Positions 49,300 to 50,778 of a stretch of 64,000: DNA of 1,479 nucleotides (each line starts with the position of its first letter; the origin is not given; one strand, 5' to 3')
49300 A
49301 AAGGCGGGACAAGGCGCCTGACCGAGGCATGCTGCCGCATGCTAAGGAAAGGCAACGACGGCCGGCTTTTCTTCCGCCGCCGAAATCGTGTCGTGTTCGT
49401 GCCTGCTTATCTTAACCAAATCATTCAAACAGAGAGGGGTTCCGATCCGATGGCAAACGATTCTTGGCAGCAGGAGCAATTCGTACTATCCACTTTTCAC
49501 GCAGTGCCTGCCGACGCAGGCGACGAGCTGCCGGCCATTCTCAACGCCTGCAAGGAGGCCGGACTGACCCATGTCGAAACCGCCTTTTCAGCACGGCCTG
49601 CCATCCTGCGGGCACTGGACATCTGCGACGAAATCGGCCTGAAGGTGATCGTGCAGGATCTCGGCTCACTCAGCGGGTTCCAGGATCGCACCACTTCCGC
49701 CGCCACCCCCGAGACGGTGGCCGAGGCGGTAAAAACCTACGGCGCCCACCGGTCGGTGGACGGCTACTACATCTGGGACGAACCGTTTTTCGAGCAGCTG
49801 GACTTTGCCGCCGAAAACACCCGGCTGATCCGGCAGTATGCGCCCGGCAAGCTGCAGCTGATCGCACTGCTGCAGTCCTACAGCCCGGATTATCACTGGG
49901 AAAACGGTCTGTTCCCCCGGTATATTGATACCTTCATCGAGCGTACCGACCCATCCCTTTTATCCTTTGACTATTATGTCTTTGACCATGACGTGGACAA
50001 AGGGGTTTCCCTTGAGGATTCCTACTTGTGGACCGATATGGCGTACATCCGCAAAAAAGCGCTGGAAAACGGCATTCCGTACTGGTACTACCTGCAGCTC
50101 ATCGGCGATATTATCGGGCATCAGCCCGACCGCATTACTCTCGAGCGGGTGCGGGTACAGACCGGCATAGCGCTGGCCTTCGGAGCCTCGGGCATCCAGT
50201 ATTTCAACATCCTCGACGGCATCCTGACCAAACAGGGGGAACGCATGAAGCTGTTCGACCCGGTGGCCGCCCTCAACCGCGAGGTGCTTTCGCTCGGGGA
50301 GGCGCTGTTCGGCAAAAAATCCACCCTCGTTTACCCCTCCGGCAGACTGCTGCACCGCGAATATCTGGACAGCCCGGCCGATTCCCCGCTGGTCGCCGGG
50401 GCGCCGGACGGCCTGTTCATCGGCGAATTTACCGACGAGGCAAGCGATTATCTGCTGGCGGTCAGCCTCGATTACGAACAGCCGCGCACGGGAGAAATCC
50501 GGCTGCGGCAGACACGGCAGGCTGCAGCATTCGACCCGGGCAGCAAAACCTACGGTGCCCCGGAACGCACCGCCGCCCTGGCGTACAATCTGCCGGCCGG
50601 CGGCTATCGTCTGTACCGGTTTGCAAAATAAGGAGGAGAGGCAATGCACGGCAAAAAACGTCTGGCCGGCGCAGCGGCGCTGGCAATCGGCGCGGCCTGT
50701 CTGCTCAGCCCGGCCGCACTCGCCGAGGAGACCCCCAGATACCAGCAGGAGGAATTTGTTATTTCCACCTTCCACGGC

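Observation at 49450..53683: Tandem triplication of an uncharacterised GH42-like TIM-barrel family that appears to lack the canonical nucleophile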

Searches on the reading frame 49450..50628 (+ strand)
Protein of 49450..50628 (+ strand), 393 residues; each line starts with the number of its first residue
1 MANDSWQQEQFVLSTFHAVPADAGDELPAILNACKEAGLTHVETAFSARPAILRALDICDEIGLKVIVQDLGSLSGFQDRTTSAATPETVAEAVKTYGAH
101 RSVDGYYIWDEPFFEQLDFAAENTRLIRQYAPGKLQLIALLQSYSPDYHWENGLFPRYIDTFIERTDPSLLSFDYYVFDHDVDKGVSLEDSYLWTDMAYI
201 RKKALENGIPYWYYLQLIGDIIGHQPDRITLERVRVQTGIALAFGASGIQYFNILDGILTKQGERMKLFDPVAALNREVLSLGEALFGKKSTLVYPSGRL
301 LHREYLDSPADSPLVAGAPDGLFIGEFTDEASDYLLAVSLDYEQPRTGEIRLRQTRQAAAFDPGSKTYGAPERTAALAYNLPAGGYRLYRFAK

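Call 4: search_protein_families(library=pfam, proteins=[window:49450-50628:+], max_evalue=1)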
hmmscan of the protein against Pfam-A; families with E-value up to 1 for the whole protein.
window:49450-50628:+ (393 aa): 1 family
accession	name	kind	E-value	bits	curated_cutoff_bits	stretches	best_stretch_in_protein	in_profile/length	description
PF14488.12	DUF4434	-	0.0013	18.8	30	1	44-124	57-143/283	Domain of unknown function (DUF4434)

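Call 6: search_protein_families(library=ncbifam, proteins=[window:49450-50628:+], max_evalue=1)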
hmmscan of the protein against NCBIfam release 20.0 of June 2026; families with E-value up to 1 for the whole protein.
window:49450-50628:+ (393 aa): 0 families

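Call 7: search_solved_structures(query=window:49450-50628:+, max_evalue=10, show_alignments=3)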
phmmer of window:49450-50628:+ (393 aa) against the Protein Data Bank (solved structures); distinct sequences matched with E-value up to 10: 0.

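Call 8: find_homologous_proteins(query=window:49450-50628:+, max_evalue=0.001)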
Query window:49450-50628:+ (393 aa): 27 proteins with E <= 0.001 among 8000 candidates.
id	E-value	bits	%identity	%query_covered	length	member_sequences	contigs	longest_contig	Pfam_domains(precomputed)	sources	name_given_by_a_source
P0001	2.2e-263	891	99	100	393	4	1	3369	-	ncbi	-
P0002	9.0e-111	389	49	99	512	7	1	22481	-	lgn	-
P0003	5.7e-110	386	48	98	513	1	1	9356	-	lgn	-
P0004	3.4e-106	373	49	89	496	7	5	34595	-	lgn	-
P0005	3.8e-99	350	44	98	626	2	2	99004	PF08329.17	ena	-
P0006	1.8e-97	345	47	90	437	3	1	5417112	-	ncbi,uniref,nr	ncbi:hypothetical protein [Sphingobacterium sp. SYP-B4668]|uniref:hypothetical protein n=1 Tax=Sphin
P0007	2.1e-97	345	44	98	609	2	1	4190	PF08329.17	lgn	-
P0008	5.8e-92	327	40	98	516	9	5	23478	-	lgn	-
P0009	3.5e-83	298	39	93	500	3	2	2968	-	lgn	-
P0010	6.8e-58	214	33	99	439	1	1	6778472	-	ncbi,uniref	ncbi:hypothetical protein [Chitinophaga sp. MM2321]|uniref:hypothetical protein n=1 Tax=Chitinophaga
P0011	5.5e-46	175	31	98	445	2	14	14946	-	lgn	-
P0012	4.4e-42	162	31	98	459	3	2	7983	-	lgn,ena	-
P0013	5.8e-40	155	28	98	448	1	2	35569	-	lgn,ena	-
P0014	1.7e-39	154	28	98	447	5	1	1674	-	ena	-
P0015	2.5e-38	150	28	98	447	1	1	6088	-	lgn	-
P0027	2.0e-13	68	28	86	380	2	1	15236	-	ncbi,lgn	ncbi:MAG: hypothetical protein AB7F99_03665 [Vicinamibacterales bacterium]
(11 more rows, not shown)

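Call 12: search_solved_structures(query=A2, max_evalue=10, show_alignments=3)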
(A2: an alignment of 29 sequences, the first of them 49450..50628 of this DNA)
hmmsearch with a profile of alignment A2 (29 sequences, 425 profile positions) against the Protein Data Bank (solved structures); distinct sequences matched with E-value up to 10: 26.
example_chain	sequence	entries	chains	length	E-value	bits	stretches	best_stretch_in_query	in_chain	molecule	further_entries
3tts_A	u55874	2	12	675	0.00023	23.3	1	213-307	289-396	Beta-galactosidase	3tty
7x87_A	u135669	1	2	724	0.014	17.4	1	238-306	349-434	Beta-galactosidase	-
7vkz_A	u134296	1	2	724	0.018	17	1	244-306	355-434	beta-1,2-glucosyltransferase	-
7vkx_A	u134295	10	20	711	0.019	17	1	245-306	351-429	beta-1,2-glucosyltransferase | Beta-galactosidase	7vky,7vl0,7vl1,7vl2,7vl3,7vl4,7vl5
7vkw_A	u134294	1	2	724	0.019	17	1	245-306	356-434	beta-1,2-glucosyltransferase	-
8k2h_B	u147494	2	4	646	0.027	16.5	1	120-155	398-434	Oligosaccharide/Monosaccharide-releasing beta-N-acetylhexosaminidase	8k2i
1vrx_A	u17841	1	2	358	0.1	14.6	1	60-169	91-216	ENDOCELLULASE E1 FROM A. CELLULOLYTICUS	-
1ece_A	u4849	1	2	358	0.1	14.6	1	60-169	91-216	ENDOCELLULASE E1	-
4lx4_A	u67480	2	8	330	0.16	13.9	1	67-167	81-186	Endoglucanase(Endo-1,4-beta-glucanase)protein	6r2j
8kc8_A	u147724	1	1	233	0.39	12.7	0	37-82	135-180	De novo design protein -T11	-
5xb7_A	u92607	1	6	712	1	11.3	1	248-305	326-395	Beta-galactosidase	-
4omp_A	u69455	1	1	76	1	11.3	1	347-390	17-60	Proto-oncogene tyrosine-protein kinase Src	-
4y92_A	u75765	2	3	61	1.1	11.2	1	349-390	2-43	Protein-tyrosine kinase | Proto-oncogene tyrosine-protein kinase Src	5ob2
4omn_A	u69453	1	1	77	1.1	11.2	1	347-390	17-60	Proto-oncogene tyrosine-protein kinase Src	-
4oml_A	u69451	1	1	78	1.1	11.1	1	347-390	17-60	Proto-oncogene tyrosine-protein kinase Src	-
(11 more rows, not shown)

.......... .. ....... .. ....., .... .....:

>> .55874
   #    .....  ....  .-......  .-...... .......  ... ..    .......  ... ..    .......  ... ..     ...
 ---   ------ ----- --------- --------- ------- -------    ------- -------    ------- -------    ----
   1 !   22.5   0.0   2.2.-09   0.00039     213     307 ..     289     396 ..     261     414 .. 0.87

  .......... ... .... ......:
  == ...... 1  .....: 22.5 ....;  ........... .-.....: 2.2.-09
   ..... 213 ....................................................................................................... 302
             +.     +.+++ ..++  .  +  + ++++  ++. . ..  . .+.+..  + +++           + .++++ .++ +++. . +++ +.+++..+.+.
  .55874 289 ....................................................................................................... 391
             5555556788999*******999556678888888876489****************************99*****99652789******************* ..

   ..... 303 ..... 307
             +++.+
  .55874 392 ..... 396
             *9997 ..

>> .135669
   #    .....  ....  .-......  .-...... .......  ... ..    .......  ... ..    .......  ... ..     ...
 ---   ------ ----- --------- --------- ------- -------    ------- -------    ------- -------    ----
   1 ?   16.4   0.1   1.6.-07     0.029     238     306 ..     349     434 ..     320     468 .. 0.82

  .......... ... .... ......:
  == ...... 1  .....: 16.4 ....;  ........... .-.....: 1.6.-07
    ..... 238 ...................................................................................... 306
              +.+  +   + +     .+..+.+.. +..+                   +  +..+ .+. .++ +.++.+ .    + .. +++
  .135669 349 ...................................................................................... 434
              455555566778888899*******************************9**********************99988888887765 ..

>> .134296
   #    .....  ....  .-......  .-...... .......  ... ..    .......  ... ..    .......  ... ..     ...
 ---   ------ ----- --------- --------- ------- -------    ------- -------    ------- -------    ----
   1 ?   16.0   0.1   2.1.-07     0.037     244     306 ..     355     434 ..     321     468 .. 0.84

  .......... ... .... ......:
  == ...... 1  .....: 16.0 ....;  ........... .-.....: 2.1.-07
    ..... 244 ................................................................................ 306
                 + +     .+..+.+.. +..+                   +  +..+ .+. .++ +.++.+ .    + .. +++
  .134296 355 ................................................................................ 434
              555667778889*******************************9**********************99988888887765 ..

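Call 13: search_solved_structures(query=A2, max_evalue=0.05, show_alignments=5)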
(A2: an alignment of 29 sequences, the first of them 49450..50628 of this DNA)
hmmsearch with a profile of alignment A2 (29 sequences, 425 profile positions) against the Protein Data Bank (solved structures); distinct sequences matched with E-value up to 0.05: 6.
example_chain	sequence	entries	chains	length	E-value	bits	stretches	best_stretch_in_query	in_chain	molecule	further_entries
3tts_A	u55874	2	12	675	0.00023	23.3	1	213-307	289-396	Beta-galactosidase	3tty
7x87_A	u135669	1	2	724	0.014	17.4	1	238-306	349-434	Beta-galactosidase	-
7vkz_A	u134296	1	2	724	0.018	17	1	244-306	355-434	beta-1,2-glucosyltransferase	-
7vkx_A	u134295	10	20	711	0.019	17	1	245-306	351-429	beta-1,2-glucosyltransferase | Beta-galactosidase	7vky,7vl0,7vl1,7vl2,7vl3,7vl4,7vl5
7vkw_A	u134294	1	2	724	0.019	17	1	245-306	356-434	beta-1,2-glucosyltransferase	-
8k2h_B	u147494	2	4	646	0.027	16.5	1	120-155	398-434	Oligosaccharide/Monosaccharide-releasing beta-N-acetylhexosaminidase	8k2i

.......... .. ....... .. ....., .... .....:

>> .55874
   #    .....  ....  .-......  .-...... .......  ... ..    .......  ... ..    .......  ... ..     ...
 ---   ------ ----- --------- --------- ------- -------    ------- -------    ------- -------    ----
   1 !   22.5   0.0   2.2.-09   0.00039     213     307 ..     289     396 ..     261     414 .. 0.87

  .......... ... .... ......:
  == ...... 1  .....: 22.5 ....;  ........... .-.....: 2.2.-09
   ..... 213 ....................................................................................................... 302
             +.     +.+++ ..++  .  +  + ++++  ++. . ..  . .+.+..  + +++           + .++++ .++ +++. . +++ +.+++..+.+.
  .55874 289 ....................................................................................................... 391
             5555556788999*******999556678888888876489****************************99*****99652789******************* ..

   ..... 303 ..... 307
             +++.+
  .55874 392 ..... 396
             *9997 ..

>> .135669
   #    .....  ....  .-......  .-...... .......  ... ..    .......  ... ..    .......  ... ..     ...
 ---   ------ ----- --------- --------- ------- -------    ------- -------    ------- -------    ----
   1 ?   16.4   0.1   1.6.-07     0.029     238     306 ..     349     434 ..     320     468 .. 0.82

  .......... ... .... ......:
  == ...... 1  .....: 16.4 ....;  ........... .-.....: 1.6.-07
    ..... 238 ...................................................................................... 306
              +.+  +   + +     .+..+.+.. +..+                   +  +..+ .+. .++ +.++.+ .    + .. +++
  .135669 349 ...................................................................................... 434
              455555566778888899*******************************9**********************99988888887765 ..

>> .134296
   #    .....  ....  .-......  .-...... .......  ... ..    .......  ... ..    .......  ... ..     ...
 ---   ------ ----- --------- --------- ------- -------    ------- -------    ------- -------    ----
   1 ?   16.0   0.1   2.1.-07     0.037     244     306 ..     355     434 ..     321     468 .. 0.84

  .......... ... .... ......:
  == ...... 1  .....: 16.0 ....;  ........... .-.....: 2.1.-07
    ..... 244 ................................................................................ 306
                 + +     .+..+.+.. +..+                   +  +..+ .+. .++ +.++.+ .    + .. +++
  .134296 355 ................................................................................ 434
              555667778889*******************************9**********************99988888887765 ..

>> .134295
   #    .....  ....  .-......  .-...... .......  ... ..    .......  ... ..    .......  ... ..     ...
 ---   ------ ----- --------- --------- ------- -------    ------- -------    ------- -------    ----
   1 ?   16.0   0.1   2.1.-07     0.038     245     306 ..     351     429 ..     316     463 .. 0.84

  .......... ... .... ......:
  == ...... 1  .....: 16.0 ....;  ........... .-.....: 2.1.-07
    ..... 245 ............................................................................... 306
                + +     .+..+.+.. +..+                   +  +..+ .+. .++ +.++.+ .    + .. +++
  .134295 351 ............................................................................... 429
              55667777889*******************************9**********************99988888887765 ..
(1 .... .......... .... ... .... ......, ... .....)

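Call 20: search_protein_representatives(alignment_id=A2)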
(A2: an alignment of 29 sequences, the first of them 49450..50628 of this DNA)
Query: 29 sequences, 425 profile positions. Proteins with E-value up to 0.001 (for the whole library): 7122; up to 1e-10: 4588; up to 1e-30: 1335. The best 150 are listed.
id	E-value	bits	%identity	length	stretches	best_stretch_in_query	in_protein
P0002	5.2e-169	579.0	-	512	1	14-415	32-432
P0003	7.6e-168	575.1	-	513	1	16-411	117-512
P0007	7.0e-167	571.9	-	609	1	15-415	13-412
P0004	1.3e-166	571.1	-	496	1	5-415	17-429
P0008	1.5e-153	528.0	-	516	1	6-409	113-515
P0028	2.7e-153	527.2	-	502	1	4-417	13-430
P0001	7.0e-150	515.9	-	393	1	16-410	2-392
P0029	7.4e-137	473.0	-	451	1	5-424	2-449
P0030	8.0e-136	469.6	-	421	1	2-421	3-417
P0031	2.1e-126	438.6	-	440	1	4-425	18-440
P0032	4.8e-124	430.8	-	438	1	6-410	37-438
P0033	1.7e-117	409.2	-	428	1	7-424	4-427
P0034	3.9e-116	404.7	-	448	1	7-421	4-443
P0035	9.5e-115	400.2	-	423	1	7-424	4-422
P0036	3.3e-114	398.4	-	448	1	5-424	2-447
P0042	2.7e-109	382.2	-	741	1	14-410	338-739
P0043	1.1e-108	380.2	-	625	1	11-411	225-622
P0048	1.5e-104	366.6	-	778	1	18-410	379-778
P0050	2.5e-104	365.8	-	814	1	15-415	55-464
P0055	4.3e-100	351.9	-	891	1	15-410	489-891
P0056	8.1e-100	351.0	-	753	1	14-415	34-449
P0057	1.7e-99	350.0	-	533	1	10-409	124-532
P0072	2.2e-87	310.0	-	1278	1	21-409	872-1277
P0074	1.9e-86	306.9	-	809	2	23-421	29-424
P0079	6.0e-84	298.7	-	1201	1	11-409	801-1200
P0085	2.3e-81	290.2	-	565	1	16-409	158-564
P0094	1.9e-78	280.6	-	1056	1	17-410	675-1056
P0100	5.1e-75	269.3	-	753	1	15-409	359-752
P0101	8.5e-73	262.0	-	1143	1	15-409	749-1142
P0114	7.9e-66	239.0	-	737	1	15-409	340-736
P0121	2.2e-64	234.3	-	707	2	14-411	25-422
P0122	3.9e-64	233.4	-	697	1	26-414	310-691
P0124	5.5e-64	233.0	-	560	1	44-411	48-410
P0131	6.3e-62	226.2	-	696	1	17-412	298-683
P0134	3.0e-61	224.0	-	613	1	22-413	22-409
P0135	4.4e-61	223.4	-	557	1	23-421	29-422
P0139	7.8e-61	222.6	-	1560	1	23-410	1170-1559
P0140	8.5e-61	222.4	-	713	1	14-407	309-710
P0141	1.1e-60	222.1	-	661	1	25-410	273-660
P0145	3.4e-60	220.5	-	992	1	17-412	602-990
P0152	6.3e-59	216.3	-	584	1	12-411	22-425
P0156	1.6e-58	214.9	-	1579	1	14-409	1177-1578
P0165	1.6e-56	208.4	-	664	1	43-412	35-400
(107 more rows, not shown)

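Call 21: predict_structure(alignment_id=A2)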
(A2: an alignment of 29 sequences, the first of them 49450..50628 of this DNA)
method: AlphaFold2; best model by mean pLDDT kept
length: 393 residues; sequences in the alignment: 29
mean_pLDDT: 93.1   pTM: 0.92
mean pLDDT of the five models: 93.1, 93.1, 92.0, 91.4, 91.4
residues with pLDDT >= 90: 326; 70-90: 58; 50-70: 7; < 50: 2
segments of 3 or more residues with pLDDT < 50: none
pLDDT, mean of each block of 10 residues (from residue 1): 73 91 93 97 94 98 97 84 78 96 96 92 93 95 84 92 96 93 92 95 97 90 82 97 97 90 94 97 96 96 94 97 97 98 97 97 94 97 98 92
secondary structure, 60 per line:
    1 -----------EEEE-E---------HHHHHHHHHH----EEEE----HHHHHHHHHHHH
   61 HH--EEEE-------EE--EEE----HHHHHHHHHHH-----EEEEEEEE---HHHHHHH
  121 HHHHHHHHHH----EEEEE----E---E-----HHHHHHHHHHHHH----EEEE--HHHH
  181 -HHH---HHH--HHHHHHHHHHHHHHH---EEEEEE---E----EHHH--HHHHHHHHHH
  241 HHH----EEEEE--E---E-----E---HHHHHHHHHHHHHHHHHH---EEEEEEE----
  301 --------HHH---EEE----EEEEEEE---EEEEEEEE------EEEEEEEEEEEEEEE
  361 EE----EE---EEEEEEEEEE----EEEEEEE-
elements in order: E12-15 H27-36 E41-44 H49-62 E65-68 E80-82 H87-97 E103-110 H114-130 E135-139 H154-166 E171-174 H177-180 H193-207 E211-216 H231-243 E248-252 H269-286 E290-296 E315-317 E322-328 E332-339 E346-362 E372-381 E386-392

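Call 24: search_protein_families(library=pfam, alignment_id=A3, max_evalue=0.001)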
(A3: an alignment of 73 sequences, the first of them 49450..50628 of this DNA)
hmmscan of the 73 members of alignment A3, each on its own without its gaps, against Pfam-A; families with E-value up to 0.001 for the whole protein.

A. member 1, window:49450-50628:+ (393 aa): 0 families

B. families by the number of members that match (of 73 scanned): 24 families
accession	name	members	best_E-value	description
PF02449.21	Glyco_hydro_42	6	1.6e-08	Beta-galactosidase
PF00404.24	Dockerin_1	2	4.6e-10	Dockerin type I domain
PF03425.19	CBM_11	2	7e-07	Carbohydrate binding domain (family 11)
PF04892.17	VanZ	2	9.3e-07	VanZ like family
PF00395.25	SLH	1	9.3e-42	S-layer homology domain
PF01520.23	Amidase_3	1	5.8e-17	N-acetylmuramoyl-L-alanine amidase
PF00041.27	fn3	1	1e-10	Fibronectin type III domain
PF08281.18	Sigma70_r4_2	1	5.7e-10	Sigma-70, region 4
PF00754.31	F5_F8_type_C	1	2.5e-07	F5/8 type C domain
PF11623.14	NdhS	1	2.6e-07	NAD(P)H dehydrogenase subunit S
PF07603.17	Lcl_C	1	4.5e-07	Lcl C-terminal domain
PF08547.18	CIA30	1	4.7e-07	Complex I intermediate-associated protein 30 (CIA30)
PF04545.22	Sigma70_r4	1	5.6e-07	Sigma-70, region 4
PF18998.6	Flg_new_2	1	6.1e-07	Divergent InlB B-repeat domain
PF07638.17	Sigma70_ECF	1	4.8e-06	ECF sigma factor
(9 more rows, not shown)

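Call 26: fold_search(model_id=the predicted structure, library=pdb)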
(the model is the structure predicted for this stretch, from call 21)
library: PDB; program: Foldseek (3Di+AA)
matches with E <= 10: 1754; with E <= 0.001: 546
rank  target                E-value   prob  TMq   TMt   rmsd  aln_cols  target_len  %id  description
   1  5bx9                  2.6e-12  1.00  0.56  0.53   7.0       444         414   14  Structure of PslG from Pseudomonas aeruginosa (released 2015-10-07)
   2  1j0h_A                3.1e-12  1.00  0.42  0.31  13.0       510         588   10  Crystal structure of Bacillus stearothermophilus neopullulanase (released 2003-01-28)
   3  4zn2_A                3.7e-12  1.00  0.55  0.53   8.1       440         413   16  Glycosyl hydrolase from Pseudomonas aeruginosa (released 2016-01-06)
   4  9g17_A                1.8e-11  1.00  0.55  0.53   7.1       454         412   15  Structure of PslG with a covalently- bound pentasaccharide (released 2025-03-05)
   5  4nzj                  1.9e-11  1.00  0.59  0.51   5.8       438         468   10  Crystal structure of a putative alpha-galactosidase (BF1418) from Bacteroides fragilis NCTC 9343 at 1.57 A resolution (released 2013-12-25)
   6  4e2o_A                6.7e-11  1.00  0.55  0.50   7.0       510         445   10  Crystal structure of alpha-amylase from Geobacillus thermoleovorans, GTA, complexed with acarbose (released 2013-03-13)
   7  1cgy_A                1.9e-10  1.00  0.56  0.36   7.3       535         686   11  SITE DIRECTED MUTATIONS OF THE ACTIVE SITE RESIDUE TYROSINE 195 OF CYCLODEXTRIN GLYXOSYLTRANSFERASE FROM BACILLUS CIRC (released 1995-02-07)
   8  9vdg_C                2.6e-10  1.00  0.54  0.47   5.9       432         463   11  Structure of a truncated loopB mutant from the human gut flora K. grimontii Apg (released 2025-09-03)
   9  8uwt_A                2.6e-10  1.00  0.44  0.43  10.0       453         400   11  A X-ray Crystallographic Structure Model of a Glycoside Hydrolase (GH) Family 39 (GH39)-like Enzyme Encoded within a X (released 2024-11-13)
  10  5a2c_A                2.8e-10  1.00  0.57  0.51   6.7       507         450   10  Crystal Structure of Anoxybacillus Alpha-amylase Provides Insights into a New Glycosyl Hydrolase Subclass (released 2016-03-30)
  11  5h2t_A                3.3e-10  1.00  0.56  0.43   7.8       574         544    8  Structure of trehalose synthase (released 2017-10-18)
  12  1cxl_A                3.5e-10  1.00  0.53  0.34   8.6       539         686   12  COMPLEX BETWEEN A COVALENT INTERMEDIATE AND BACILLUS CIRCULANS STRAIN 251 CGTASE E257Q (released 1999-05-03)
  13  5o81_A                4.7e-10  1.00  0.50  0.42   9.1       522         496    8  Crystal Structure of R67A/E173A Mutant of alpha-L-arabinofuranosidase Ara51 from Clostridium thermocellum (released 2018-06-27)
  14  1cgw_A                5.3e-10  1.00  0.54  0.35   7.5       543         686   11  SITE DIRECTED MUTATIONS OF THE ACTIVE SITE RESIDUE TYROSINE 195 OF CYCLODEXTRIN GLYCOSYLTRANSFERASE FROM BACILLUS CIRC (released 1995-02-07)
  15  1tcm_A                5.3e-10  1.00  0.53  0.34   7.9       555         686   11  CYCLODEXTRIN GLYCOSYLTRANSFERASE W616A MUTANT FROM BACILLUS CIRCULANS STRAIN 251 (released 1997-04-21)
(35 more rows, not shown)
